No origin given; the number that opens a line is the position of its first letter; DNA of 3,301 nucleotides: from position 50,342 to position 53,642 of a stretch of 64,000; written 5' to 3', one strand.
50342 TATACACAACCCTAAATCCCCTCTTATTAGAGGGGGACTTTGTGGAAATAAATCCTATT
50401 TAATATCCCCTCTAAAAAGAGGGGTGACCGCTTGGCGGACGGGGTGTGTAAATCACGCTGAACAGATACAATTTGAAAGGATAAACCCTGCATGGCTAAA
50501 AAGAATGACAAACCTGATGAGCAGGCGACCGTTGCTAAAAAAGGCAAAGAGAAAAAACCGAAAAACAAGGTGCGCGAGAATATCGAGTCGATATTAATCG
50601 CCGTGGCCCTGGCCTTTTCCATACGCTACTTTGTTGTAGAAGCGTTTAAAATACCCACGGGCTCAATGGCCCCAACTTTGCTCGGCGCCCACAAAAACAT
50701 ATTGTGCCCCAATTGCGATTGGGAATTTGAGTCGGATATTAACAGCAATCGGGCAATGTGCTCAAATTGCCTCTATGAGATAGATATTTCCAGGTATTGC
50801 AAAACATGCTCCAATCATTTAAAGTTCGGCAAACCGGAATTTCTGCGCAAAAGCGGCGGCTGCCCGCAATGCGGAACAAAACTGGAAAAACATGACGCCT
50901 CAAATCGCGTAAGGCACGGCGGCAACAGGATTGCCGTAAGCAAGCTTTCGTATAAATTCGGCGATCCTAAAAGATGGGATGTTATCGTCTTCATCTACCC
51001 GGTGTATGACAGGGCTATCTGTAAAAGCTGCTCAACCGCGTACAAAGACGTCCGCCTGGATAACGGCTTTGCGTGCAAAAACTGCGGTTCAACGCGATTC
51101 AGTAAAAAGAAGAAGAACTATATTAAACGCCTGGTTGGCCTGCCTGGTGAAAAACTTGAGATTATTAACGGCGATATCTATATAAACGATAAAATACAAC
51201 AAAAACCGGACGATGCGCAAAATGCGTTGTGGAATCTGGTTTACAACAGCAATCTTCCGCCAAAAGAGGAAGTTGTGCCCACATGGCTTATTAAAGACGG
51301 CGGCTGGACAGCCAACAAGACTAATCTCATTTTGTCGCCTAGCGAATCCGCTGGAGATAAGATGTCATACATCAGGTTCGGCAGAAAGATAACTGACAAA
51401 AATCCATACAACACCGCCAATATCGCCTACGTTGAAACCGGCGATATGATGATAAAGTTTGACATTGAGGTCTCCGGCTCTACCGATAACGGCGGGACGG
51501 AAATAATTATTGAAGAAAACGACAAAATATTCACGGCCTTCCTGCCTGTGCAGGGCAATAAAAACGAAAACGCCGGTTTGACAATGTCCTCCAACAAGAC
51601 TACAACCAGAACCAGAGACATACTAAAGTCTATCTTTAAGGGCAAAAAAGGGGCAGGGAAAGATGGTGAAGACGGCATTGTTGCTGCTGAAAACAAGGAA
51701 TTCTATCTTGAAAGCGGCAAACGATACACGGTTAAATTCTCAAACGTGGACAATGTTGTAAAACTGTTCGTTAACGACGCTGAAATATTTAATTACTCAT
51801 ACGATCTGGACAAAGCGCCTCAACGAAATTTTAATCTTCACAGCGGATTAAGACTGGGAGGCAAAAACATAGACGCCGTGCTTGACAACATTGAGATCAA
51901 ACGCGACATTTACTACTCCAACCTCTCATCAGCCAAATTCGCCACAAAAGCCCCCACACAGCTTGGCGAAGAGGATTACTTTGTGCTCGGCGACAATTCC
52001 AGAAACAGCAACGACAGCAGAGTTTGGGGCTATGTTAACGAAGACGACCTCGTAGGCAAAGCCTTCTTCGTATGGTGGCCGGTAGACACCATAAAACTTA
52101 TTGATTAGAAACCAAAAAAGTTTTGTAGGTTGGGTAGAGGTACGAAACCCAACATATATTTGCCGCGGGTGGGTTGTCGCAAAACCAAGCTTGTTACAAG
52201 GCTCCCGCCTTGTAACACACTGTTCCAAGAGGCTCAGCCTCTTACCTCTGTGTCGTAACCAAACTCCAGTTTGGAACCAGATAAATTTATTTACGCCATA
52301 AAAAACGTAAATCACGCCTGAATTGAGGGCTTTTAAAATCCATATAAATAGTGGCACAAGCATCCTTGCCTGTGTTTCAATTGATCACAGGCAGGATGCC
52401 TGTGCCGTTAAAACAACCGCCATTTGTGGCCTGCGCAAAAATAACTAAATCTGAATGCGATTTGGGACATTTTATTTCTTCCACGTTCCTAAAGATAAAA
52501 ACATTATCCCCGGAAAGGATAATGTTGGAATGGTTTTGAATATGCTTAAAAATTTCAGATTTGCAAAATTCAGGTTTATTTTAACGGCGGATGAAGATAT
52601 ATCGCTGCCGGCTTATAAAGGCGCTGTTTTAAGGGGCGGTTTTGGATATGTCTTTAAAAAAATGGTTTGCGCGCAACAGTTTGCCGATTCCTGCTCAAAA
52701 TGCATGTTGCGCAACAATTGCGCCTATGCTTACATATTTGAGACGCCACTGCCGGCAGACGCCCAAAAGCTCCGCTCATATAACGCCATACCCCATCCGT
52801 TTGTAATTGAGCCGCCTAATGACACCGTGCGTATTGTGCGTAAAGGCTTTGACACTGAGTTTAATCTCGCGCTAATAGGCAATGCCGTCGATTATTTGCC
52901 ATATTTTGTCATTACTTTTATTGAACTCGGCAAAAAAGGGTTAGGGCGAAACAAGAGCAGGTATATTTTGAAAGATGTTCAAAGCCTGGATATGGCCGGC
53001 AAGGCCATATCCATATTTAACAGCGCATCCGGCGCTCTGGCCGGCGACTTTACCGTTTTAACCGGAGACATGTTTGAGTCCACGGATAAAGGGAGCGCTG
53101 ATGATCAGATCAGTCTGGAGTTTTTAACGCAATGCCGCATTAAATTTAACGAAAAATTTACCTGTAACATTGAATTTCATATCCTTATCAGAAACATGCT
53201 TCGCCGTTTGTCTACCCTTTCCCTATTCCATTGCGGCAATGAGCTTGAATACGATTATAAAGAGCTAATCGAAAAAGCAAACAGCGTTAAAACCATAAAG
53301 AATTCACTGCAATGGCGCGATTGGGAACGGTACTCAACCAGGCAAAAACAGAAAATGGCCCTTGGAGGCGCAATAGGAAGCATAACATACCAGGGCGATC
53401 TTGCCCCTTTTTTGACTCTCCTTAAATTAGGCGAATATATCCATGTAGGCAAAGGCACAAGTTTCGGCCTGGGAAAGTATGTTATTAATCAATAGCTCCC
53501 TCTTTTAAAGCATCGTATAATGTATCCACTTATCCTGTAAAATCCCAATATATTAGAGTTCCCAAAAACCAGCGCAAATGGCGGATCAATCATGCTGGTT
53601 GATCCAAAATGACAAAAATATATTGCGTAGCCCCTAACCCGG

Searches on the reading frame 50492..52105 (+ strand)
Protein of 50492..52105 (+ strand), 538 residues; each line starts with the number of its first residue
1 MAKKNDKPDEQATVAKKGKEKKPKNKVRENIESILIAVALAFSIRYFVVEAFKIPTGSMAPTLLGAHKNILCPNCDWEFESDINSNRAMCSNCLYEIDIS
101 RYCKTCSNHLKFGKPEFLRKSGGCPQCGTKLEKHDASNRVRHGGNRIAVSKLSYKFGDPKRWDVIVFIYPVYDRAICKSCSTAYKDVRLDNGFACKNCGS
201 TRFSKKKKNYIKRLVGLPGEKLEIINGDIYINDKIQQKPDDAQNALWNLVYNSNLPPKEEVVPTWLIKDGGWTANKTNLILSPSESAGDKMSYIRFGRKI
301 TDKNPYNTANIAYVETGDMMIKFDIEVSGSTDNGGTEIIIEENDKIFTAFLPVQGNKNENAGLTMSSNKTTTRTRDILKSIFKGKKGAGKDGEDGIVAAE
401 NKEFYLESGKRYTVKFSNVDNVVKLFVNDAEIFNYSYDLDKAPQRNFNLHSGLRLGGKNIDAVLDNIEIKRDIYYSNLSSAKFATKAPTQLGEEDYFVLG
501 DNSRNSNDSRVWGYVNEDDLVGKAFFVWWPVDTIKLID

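Call 81: search_protein_families(library=pfam, proteins=[window:50492-52105:+], max_evalue=0.0001)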
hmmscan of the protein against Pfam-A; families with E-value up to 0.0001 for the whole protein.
window:50492-52105:+ (538 aa): 2 families
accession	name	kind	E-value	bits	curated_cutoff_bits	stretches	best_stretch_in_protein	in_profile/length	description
PF10502.14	Peptidase_S26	-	4e-38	131.4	22.9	3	142-246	38-109/168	Signal peptidase, peptidase S26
PF07191.17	Zn_ribbon_6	-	2e-05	24.9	25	0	71-112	2-41/67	Double zinc ribbon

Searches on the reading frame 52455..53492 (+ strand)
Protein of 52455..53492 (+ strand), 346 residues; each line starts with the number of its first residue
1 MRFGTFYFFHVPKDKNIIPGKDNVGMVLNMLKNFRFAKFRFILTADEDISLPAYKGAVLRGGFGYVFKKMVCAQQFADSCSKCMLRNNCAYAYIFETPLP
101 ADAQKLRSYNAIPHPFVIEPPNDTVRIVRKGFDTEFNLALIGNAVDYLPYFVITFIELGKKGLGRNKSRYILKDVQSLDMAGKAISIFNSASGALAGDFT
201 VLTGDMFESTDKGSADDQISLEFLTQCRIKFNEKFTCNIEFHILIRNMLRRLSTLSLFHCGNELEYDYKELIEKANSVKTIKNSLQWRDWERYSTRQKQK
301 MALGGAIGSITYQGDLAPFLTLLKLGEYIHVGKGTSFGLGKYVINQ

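Call 81: search_protein_families(library=pfam, proteins=[window:52455-53492:+], max_evalue=0.0001)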
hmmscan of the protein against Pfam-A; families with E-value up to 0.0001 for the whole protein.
window:52455-53492:+ (346 aa): 1 family
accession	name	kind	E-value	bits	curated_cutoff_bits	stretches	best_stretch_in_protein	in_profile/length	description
PF10040.14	CRISPR_Cas6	-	9.2e-19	68.4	25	1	221-342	1-89/89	CRISPR-associated endoribonuclease Cas6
